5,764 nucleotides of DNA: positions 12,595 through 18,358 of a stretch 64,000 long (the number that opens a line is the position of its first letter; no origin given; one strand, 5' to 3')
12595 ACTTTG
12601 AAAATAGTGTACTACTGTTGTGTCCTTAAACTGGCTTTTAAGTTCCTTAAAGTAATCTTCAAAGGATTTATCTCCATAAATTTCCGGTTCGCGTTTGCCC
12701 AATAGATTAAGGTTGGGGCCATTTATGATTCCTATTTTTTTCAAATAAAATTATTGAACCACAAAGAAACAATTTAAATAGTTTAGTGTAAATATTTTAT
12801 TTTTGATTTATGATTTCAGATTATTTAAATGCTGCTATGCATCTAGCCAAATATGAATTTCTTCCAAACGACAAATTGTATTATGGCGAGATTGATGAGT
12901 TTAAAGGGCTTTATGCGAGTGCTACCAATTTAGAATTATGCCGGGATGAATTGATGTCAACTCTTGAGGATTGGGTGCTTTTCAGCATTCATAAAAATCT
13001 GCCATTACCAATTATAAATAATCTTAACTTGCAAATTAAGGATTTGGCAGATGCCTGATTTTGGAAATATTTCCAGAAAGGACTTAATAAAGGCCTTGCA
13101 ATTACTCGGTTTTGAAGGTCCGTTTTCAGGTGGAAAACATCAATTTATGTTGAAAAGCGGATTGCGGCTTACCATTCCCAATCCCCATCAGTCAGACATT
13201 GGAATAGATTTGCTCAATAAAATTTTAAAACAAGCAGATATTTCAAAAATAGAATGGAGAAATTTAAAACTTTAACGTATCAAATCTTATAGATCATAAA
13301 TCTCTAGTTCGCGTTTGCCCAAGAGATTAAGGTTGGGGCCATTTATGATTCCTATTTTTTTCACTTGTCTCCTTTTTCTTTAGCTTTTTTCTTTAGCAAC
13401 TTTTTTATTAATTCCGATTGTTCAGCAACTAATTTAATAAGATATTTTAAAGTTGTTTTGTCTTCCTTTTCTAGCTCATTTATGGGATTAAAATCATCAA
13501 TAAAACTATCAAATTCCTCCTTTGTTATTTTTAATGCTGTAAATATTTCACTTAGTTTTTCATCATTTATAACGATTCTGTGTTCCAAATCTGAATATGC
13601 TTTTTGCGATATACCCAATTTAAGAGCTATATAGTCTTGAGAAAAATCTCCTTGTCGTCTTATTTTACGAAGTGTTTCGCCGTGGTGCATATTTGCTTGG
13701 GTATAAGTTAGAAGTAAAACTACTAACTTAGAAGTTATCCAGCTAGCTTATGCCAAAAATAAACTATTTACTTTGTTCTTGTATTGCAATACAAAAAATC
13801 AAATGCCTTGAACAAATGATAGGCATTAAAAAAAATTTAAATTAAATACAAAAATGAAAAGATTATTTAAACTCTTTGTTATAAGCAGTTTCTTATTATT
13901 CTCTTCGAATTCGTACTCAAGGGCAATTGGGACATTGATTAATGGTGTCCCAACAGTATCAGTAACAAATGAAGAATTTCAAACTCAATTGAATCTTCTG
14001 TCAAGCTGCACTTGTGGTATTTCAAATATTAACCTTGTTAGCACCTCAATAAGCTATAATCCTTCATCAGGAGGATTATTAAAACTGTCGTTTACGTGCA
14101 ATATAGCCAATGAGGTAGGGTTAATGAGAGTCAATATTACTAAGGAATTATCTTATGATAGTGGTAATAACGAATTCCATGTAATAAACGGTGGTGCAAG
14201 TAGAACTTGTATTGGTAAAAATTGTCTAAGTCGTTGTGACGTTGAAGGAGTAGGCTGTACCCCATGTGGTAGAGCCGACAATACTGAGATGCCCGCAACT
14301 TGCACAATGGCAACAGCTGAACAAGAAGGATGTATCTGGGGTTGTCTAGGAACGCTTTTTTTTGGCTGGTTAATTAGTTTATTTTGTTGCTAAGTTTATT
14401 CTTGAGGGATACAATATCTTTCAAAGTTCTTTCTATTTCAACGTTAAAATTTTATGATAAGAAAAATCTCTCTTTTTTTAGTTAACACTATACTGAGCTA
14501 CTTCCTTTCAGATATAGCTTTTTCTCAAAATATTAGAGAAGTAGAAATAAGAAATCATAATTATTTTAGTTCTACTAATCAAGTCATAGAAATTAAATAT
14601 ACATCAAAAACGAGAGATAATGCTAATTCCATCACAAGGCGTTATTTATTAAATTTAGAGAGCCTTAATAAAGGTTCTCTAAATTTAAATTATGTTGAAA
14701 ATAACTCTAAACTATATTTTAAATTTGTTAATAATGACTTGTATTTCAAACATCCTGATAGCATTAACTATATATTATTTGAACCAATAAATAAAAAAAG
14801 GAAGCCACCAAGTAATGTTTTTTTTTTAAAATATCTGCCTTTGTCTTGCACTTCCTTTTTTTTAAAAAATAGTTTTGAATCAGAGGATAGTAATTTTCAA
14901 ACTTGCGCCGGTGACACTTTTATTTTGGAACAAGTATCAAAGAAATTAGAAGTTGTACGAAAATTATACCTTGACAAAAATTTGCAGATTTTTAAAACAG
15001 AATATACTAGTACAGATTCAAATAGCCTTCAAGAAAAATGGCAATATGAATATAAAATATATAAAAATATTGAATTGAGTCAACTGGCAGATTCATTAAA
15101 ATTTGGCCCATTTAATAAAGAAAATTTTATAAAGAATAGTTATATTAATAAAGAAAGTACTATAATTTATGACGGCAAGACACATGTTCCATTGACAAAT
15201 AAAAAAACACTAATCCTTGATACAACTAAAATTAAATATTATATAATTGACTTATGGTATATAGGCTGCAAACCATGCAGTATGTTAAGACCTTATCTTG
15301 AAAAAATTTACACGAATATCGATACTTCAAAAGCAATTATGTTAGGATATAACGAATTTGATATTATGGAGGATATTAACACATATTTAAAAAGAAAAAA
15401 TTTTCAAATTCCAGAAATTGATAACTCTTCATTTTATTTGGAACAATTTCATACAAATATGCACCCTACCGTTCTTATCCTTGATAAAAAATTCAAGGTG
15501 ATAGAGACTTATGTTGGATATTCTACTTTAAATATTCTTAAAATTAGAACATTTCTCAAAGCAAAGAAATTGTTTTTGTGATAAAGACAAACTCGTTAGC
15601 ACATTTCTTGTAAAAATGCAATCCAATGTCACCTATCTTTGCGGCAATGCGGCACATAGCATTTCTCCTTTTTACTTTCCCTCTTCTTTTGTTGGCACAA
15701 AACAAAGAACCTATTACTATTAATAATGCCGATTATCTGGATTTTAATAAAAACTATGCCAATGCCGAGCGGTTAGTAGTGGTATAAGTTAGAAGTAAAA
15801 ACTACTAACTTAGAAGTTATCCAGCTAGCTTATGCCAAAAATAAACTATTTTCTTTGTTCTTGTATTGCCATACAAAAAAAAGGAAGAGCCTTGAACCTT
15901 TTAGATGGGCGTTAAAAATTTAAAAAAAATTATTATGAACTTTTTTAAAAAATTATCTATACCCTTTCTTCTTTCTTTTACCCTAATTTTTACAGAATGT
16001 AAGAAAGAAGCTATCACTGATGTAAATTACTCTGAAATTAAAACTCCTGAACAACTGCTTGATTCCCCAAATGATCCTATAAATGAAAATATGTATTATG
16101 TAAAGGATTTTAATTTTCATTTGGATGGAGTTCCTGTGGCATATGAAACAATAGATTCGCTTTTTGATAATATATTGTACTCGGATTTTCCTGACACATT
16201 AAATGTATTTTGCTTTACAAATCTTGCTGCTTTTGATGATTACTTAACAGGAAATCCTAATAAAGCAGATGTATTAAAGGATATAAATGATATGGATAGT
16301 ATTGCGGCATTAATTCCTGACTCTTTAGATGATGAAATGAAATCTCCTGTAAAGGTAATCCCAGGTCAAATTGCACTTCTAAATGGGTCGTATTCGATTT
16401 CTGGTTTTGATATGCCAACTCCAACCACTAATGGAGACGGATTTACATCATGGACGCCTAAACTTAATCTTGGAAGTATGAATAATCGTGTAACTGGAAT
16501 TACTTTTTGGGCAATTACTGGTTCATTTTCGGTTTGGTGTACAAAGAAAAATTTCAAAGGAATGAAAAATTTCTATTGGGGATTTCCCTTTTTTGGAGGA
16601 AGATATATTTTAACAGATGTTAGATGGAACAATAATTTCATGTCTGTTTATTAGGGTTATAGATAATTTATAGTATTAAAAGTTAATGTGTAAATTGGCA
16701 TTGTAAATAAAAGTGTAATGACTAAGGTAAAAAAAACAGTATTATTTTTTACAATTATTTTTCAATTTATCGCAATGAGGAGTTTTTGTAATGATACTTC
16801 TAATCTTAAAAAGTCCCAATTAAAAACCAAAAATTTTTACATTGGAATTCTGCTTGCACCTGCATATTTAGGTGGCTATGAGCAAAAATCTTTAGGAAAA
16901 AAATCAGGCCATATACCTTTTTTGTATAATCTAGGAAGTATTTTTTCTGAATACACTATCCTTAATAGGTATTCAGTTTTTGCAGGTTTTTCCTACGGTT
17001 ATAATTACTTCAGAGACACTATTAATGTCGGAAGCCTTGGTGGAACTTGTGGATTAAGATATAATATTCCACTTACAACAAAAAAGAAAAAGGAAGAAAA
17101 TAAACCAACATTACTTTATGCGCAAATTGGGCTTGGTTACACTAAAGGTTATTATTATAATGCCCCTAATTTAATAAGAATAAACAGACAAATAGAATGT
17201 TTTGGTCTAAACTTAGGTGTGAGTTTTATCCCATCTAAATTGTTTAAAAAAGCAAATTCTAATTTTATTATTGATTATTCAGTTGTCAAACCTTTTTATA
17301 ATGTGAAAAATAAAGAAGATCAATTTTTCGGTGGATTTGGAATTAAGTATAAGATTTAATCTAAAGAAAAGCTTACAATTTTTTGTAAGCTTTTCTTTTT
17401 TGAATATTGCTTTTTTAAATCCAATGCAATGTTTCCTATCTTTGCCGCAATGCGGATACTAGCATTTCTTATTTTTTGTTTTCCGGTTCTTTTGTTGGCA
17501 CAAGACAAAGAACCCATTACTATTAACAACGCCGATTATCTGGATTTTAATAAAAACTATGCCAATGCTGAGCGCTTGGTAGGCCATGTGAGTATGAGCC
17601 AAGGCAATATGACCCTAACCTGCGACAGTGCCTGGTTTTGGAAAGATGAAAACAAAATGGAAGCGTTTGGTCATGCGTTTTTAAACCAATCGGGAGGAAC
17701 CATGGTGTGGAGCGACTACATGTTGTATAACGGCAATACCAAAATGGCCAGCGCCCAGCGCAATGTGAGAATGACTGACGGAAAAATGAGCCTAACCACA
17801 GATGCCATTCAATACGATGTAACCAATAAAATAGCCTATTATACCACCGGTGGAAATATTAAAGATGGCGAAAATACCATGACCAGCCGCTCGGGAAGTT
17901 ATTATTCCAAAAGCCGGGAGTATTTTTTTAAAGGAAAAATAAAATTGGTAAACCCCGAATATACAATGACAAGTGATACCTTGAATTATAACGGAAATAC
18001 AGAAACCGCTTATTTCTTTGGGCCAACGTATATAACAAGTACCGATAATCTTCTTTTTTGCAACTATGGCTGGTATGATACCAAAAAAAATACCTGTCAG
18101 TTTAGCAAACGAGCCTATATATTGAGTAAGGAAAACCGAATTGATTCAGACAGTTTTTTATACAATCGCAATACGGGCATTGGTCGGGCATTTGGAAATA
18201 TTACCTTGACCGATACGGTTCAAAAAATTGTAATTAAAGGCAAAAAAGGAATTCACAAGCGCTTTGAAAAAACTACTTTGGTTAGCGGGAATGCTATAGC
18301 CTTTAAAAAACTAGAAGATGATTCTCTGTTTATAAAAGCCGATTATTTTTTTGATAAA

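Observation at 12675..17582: Mosaic accessory island inserted into the aroQ / ostA-like divergent promoter region, carrying duplicates of both flanking genes' 5' ends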

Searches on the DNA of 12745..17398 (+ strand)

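Call 88: search_dna_similar(query=window:12745-17398:+, collection=phages, mode=distant, max_rows=8)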
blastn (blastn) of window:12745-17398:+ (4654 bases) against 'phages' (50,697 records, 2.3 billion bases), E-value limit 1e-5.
No match.

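Call 89: search_dna_similar(query=window:12745-17398:+, collection=plasmids, mode=distant, max_rows=8)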
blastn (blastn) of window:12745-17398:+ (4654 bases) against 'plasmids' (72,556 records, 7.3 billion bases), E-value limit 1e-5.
No match.

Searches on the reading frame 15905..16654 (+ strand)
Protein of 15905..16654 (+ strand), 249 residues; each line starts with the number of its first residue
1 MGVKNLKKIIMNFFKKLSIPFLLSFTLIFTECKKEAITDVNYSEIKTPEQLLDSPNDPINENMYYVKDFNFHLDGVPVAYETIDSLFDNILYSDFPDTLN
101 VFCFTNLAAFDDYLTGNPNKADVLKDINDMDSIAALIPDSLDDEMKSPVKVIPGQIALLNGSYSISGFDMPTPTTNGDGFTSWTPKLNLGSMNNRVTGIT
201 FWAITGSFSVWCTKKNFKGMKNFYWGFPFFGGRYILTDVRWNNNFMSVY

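Call 7: search_protein_families(library=pfam, proteins=[window:15905-16654:+], max_evalue=0.01)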
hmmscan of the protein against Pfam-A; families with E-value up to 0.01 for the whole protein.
window:15905-16654:+ (249 aa): 0 families

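Call 33: search_protein_families(library=ncbifam, proteins=[window:15905-16654:+], max_evalue=0.05)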
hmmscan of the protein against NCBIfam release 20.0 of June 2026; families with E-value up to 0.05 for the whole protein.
window:15905-16654:+ (249 aa): 0 families

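Call 34: search_protein_families(library=padloc, proteins=[window:15905-16654:+], max_evalue=0.05)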
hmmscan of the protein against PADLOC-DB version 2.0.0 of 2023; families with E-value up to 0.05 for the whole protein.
window:15905-16654:+ (249 aa): 0 families

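Call 57: find_homologous_proteins(query=window:15935-16654:+, max_evalue=0.001)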
Query window:15935-16654:+ (239 aa): 2 proteins with E <= 0.001 among 158 candidates.
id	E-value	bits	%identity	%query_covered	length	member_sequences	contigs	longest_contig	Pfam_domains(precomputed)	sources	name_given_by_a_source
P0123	4.0e-160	549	100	100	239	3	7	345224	-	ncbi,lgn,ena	-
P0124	5.2e-78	280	100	51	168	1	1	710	-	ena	-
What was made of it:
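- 15935..17359 (+): Cargo cassette B. It holds a putative lipoprotein (15935-16654; alternative start 15905) and a 213-aa all-beta protein (16718-17359). The lipoprotein has no homologue but itself in 5.8e9 proteins (call 57).
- Tried and rejected: The homologue search for the lipoprotein returned only itself (call 57), so the donor of cassette B could not be traced.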

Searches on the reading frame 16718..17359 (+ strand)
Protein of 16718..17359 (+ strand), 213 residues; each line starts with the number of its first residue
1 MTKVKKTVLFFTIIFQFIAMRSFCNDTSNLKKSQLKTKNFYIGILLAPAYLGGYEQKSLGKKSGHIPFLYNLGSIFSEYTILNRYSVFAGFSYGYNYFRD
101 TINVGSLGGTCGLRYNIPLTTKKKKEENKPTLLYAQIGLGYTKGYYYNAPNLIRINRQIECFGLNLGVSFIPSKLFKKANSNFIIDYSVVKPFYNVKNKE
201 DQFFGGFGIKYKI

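Call 7: search_protein_families(library=pfam, proteins=[window:16718-17359:+], max_evalue=0.01)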
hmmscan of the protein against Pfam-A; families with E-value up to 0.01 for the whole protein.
window:16718-17359:+ (213 aa): 0 families

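Call 33: search_protein_families(library=ncbifam, proteins=[window:16718-17359:+], max_evalue=0.05)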
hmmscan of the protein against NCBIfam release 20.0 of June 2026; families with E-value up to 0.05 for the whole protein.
window:16718-17359:+ (213 aa): 0 families

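Call 34: search_protein_families(library=padloc, proteins=[window:16718-17359:+], max_evalue=0.05)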
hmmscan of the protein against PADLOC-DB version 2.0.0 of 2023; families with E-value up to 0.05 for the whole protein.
window:16718-17359:+ (213 aa): 0 families

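Call 80: predict_structure(protein=window:16718-17359:+)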
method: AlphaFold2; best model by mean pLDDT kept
length: 213 residues; sequences in the alignment: 1
mean_pLDDT: 53.3   pTM: 0.44
mean pLDDT of the five models: 53.3, 49.5, 35.7, 28.2, 28.1
residues with pLDDT >= 90: 0; 70-90: 0; 50-70: 147; < 50: 66
segments of 3 or more residues with pLDDT < 50: 3-13, 15-17, 48-69, 99-101, 122-130, 172-180
pLDDT, mean of each block of 10 residues (from residue 1): 46 49 50 57 56 38 43 60 63 55 56 62 45 57 57 53 56 43 56 55 59 63
secondary structure, 60 per line:
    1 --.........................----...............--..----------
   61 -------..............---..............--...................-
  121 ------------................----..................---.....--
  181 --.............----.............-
elements in order: H3-27 E35-46 E68-81 E85-98 E101-119 E133-148 E153-170 H174-178 E183-195 E200-212
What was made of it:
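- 15935..17359 (+): Its AF2 model has 8 long strands at pLDDT 53 (call 80).
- Checked: The 'OM barrel' gives a low-confidence AF2 model (pLDDT 53) with 8 long beta strands (call 80).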

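Call 86: search_protein_representatives(protein=window:16718-17359:+)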
Query: 213 residues. Proteins with E-value up to 0.001 (for the whole library): 5; up to 1e-10: 3; up to 1e-30: 1. The best 5 are listed.
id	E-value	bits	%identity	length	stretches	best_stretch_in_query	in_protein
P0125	1.8e-60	220.7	52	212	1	9-212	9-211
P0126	1.8e-24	103.1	38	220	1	9-213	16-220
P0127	1.4e-13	67.5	30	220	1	13-212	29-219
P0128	4.2e-05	39.8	33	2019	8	29-67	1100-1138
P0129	2.9e-04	37.0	29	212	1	68-211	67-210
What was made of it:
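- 15935..17359 (+): The 213-aa protein has 5 hits in 1.8e9 representatives (call 86).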

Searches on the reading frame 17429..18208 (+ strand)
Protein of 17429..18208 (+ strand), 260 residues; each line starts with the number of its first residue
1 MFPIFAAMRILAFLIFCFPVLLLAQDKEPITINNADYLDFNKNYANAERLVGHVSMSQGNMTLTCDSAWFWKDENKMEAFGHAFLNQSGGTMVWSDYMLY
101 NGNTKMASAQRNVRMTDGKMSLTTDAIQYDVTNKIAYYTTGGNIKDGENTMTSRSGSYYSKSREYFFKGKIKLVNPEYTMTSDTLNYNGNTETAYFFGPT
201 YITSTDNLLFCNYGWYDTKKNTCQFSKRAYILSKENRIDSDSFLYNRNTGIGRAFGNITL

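Call 26: find_related_loci(query=window:17429-18208:+, collection=metagenome_contigs, flank=10000)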
Query window:17429-18208:+ (260 aa) in metagenome_contigs; peptide patterns used: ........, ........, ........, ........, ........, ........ (x = any residue, [..] = any of these).
50 stretches matched a pattern; 7 encode a relative of the query (tblastn E <= 1e-3); 7 distinct loci.
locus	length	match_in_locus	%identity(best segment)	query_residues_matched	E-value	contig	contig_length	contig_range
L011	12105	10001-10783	85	1-260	4e-154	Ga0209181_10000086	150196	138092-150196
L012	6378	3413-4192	82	1-260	1e-149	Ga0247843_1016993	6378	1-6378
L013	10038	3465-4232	42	10-260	2e-65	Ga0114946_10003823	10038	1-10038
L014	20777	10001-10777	37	9-260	5e-55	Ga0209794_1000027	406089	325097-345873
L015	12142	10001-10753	36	11-260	4e-54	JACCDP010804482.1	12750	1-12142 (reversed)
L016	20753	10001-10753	40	6-260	2e-50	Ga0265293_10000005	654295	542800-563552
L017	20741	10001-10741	38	11-260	1e-48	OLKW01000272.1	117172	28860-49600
